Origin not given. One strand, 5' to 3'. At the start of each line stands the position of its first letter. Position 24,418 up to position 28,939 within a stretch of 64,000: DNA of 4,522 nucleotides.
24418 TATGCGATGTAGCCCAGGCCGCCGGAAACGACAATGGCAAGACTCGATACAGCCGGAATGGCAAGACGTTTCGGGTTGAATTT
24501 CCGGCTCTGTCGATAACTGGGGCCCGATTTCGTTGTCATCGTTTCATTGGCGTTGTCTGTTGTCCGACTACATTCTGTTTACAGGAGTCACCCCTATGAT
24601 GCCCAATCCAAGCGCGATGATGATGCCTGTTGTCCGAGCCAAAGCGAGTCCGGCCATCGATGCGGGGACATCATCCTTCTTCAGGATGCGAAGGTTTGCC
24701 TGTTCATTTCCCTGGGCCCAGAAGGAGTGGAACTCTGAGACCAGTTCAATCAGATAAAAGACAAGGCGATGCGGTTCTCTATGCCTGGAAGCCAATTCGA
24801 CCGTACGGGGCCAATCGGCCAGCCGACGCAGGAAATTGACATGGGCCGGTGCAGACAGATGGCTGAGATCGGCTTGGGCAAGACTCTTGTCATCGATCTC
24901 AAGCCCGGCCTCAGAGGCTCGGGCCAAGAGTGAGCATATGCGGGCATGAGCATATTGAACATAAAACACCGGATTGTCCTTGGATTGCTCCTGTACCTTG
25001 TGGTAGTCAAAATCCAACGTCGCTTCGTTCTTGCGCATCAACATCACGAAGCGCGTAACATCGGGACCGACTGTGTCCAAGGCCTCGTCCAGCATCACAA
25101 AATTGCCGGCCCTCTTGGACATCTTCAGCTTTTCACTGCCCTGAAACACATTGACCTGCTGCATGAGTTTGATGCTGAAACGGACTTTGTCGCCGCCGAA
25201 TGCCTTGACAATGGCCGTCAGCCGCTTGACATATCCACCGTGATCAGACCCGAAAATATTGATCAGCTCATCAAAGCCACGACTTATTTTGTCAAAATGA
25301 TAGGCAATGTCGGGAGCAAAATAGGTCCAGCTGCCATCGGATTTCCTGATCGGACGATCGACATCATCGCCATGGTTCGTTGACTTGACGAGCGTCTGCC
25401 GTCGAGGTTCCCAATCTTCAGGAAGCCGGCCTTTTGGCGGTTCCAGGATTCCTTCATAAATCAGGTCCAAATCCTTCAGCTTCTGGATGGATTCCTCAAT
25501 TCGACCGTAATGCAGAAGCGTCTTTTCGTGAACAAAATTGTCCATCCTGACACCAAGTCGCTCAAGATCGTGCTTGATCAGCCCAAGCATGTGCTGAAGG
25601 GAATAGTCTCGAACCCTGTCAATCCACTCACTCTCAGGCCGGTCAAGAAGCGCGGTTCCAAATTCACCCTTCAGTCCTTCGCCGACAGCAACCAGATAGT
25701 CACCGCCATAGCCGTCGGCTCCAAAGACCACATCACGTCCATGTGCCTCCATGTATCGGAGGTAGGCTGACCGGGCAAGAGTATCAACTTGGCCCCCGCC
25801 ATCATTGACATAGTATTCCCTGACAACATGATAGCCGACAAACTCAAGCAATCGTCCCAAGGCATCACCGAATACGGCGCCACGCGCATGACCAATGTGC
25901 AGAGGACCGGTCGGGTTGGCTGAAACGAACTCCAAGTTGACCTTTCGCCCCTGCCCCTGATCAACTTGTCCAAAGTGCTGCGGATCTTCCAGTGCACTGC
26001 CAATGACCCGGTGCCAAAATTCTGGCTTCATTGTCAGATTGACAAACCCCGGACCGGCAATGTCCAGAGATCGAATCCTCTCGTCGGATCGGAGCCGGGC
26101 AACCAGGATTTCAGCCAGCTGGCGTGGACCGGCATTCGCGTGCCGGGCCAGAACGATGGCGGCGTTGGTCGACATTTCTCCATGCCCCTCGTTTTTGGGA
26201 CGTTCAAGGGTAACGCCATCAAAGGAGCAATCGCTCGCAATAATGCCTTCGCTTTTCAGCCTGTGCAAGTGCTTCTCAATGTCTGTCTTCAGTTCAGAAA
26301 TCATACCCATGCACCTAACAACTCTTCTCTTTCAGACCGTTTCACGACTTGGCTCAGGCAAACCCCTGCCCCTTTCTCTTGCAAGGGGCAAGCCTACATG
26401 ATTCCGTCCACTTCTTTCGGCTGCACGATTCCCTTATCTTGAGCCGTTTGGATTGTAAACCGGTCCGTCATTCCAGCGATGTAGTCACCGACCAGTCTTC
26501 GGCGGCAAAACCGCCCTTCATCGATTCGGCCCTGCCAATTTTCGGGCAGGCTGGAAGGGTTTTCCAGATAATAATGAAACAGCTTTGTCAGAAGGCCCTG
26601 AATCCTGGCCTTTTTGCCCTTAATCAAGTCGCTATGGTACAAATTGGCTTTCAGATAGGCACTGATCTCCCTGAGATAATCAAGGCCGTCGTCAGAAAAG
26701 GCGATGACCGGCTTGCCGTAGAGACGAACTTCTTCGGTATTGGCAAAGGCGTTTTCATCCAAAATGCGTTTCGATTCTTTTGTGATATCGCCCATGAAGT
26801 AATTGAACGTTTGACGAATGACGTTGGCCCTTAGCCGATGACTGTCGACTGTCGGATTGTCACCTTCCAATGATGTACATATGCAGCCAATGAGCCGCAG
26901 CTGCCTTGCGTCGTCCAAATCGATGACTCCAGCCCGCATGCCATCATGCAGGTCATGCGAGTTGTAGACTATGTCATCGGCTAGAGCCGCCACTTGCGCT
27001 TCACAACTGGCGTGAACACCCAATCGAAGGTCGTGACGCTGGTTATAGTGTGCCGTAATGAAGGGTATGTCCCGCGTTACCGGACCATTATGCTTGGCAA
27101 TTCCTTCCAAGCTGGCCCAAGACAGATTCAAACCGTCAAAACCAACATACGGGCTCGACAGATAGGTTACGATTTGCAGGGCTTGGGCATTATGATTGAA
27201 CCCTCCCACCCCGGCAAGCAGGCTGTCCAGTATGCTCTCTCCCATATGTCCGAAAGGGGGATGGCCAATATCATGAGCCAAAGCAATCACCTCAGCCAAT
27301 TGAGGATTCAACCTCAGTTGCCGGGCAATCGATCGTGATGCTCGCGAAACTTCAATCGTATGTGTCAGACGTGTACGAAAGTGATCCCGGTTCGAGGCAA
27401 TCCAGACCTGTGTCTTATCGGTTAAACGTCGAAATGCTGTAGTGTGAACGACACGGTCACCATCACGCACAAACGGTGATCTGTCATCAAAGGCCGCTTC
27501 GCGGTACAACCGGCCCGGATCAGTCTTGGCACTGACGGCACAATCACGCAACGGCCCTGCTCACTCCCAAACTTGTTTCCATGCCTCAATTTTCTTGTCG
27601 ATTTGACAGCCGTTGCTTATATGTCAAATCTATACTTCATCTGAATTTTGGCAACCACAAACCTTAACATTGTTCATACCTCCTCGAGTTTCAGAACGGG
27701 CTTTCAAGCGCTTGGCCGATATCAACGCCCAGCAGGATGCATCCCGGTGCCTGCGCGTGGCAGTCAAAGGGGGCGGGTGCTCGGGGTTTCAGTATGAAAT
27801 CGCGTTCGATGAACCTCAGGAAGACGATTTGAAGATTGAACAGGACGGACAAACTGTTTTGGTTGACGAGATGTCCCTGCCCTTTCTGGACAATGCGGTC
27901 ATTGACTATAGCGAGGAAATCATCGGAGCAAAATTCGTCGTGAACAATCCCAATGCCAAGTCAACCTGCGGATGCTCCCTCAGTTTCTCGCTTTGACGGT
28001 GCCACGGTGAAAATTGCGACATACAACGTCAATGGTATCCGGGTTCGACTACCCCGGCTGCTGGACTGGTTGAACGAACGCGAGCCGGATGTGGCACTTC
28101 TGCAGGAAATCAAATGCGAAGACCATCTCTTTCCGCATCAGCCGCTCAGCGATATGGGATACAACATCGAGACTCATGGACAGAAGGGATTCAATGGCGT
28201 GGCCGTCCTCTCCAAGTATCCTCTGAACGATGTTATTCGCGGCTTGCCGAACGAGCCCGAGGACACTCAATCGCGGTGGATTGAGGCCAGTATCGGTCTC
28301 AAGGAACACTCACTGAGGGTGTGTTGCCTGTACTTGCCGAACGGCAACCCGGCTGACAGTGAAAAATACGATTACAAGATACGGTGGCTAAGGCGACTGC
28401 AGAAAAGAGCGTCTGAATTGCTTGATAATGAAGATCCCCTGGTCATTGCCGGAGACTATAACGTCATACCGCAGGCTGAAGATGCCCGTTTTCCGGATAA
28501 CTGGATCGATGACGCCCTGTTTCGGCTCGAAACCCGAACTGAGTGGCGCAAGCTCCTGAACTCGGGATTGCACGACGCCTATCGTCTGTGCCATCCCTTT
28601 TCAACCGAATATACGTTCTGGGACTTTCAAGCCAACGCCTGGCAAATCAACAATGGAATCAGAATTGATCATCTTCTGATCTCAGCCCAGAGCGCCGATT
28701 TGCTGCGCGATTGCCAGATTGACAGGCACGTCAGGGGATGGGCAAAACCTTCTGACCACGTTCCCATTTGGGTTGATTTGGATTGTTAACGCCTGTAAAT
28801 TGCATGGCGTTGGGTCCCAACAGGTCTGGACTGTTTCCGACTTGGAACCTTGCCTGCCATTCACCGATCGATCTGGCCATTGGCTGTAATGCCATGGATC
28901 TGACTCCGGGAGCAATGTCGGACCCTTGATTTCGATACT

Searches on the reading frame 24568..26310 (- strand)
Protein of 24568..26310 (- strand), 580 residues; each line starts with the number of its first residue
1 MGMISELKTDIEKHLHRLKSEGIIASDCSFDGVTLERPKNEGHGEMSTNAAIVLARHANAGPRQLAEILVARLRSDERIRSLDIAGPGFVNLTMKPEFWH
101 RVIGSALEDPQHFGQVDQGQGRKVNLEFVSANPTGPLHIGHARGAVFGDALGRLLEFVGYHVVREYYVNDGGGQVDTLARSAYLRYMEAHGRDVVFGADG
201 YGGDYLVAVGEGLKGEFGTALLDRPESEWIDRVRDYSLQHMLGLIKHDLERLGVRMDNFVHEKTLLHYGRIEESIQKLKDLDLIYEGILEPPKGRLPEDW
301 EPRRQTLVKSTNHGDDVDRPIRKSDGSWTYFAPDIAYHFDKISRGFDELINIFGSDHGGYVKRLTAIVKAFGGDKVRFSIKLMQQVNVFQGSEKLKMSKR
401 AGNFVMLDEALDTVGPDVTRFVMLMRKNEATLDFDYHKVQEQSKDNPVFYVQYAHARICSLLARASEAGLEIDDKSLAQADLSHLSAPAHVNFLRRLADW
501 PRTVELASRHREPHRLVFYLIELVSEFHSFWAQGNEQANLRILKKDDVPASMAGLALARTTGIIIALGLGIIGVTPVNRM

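Call 43: search_protein_families(library=ncbifam, proteins=[window:24568-26310:-], max_evalue=0.001)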
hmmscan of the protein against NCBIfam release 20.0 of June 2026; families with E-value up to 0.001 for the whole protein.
window:24568-26310:- (580 aa): 14 families
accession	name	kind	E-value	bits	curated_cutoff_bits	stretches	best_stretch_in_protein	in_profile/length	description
TIGR00456.1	argS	equivalog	5.6e-99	332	261.65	1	8-580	2-569/569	arginine--tRNA ligase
NF002446.0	PRK01611.3-3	equivalog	2.2e-47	161.7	399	3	34-181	31-174/636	arginine--tRNA ligase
NF002447.0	PRK01611.3-4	equivalog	3.1e-47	161.3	460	2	31-343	26-323/613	arginine--tRNA ligase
NF045898.1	ArgS_rel_codon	equivalog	4.2e-41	141.5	340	2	33-163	31-151/327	ArgS-related anticodon-binding protein NrtL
TIGR00435.1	cysS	equivalog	2.4e-10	40.1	340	1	393-453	262-322/466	cysteine--tRNA ligase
NF008957.0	PRK12300.1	subfamily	3.5e-07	28.6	677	1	386-440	616-669/946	leucine--tRNA ligase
TIGR00392.1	ileS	equivalog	7.7e-06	24.3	621.4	1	395-457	610-673/861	isoleucine--tRNA ligase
TIGR00398.1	metG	equivalog_domain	1.2e-05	24.2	336.35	0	391-443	322-375/530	methionine--tRNA ligase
TIGR00396.1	leuS_bact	equivalog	3.6e-05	22.1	548.4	0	132-164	39-71/843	leucine--tRNA ligase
NF001100.0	PRK00133.1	equivalog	7.1e-05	21.5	587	0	391-470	325-406/676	methionine--tRNA ligase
NF011108.0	PRK14536.1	equivalog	7.4e-05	21.7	780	0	137-172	37-72/490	cysteine--tRNA ligase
TIGR00422.1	valS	equivalog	9e-05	20.6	612.1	0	391-444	521-575/863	valine--tRNA ligase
TIGR00395.1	leuS_arch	equivalog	0.00016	19.8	648.5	1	391-452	615-675/938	leucine--tRNA ligase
TIGR00467.1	lysS_arch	equivalog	0.00044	18.9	147.55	0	394-440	272-318/515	lysine--tRNA ligase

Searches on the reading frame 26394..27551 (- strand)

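Call 43: search_protein_families(library=ncbifam, proteins=[window:26394-27551:-], max_evalue=0.001)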
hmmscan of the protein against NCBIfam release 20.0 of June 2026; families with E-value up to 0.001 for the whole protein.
window:26394-27551:- (385 aa): 12 families
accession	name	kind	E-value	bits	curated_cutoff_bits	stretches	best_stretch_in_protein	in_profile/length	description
NF002328.0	PRK01286.1-3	equivalog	2.1e-110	369.4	467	1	8-370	22-393/404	deoxyguanosinetriphosphate triphosphohydrolase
NF002326.0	PRK01286.1-1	equivalog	5.1e-100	335.5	390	1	4-369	12-368/379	deoxyguanosinetriphosphate triphosphohydrolase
NF002330.0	PRK01286.1-5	equivalog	2.9e-94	316.4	511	1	12-370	13-372/384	deoxyguanosinetriphosphate triphosphohydrolase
NF002327.0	PRK01286.1-2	equivalog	1.5e-76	257.8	393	1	3-378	18-341/345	deoxyguanosinetriphosphate triphosphohydrolase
TIGR01353.1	dGTP_triPase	subfamily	3.4e-75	254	152.35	1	24-369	2-383/389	dGTP triphosphohydrolase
NF002329.0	PRK01286.1-4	equivalog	3.9e-59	200.6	494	2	5-215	19-208/342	deoxyguanosinetriphosphate triphosphohydrolase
NF041026.1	antiphage_dGTPase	exception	3.5e-57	194.4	400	2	20-161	12-163/425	anti-phage deoxyguanosine triphosphatase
NF002829.0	PRK03007.1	equivalog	1.6e-51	175.5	385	1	11-214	14-234/425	deoxyguanosinetriphosphate triphosphohydrolase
NF003701.1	PRK05318.1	subfamily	3.6e-50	171.1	383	2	20-155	13-159/426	anti-phage deoxyguanosine triphosphatase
NF002205.0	PRK01096.1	equivalog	1.2e-29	103.6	439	1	19-109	20-126/444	deoxyguanosinetriphosphate triphosphohydrolase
NF003429.0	PRK04926.1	equivalog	2.7e-23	82.6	405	1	29-109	34-133/500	dGTPase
TIGR00277.1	HDIG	domain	2e-06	27.6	27.6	1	62-99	6-43/84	HDIG domain-containing metalloprotein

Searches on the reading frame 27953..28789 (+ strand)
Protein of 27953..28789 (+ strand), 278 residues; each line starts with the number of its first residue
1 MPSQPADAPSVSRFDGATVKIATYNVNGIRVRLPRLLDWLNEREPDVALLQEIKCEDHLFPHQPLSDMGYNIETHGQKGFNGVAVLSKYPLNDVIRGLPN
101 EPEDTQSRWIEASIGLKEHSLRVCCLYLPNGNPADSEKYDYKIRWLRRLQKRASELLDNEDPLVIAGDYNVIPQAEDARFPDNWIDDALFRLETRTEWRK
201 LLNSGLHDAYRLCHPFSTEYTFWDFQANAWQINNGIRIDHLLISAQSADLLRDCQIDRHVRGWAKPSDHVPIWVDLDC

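Call 43: search_protein_families(library=ncbifam, proteins=[window:27953-28789:+], max_evalue=0.001)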
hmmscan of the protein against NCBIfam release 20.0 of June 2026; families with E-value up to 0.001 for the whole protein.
window:27953-28789:+ (278 aa): 4 families
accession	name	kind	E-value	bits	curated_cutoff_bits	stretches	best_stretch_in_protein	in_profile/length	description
TIGR00195.1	exoDNase_III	equivalog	9.3e-70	235.1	182.55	1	20-275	2-253/254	exodeoxyribonuclease III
TIGR00633.1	xth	equivalog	6.9e-66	222.4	99.05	1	19-277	1-255/255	exodeoxyribonuclease III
NF008733.0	PRK11756.1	equivalog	8.2e-56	189.2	280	1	20-277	2-268/269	exodeoxyribonuclease III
NF010489.0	PRK13911.1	equivalog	1.8e-21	77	503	1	20-276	2-249/250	exodeoxyribonuclease III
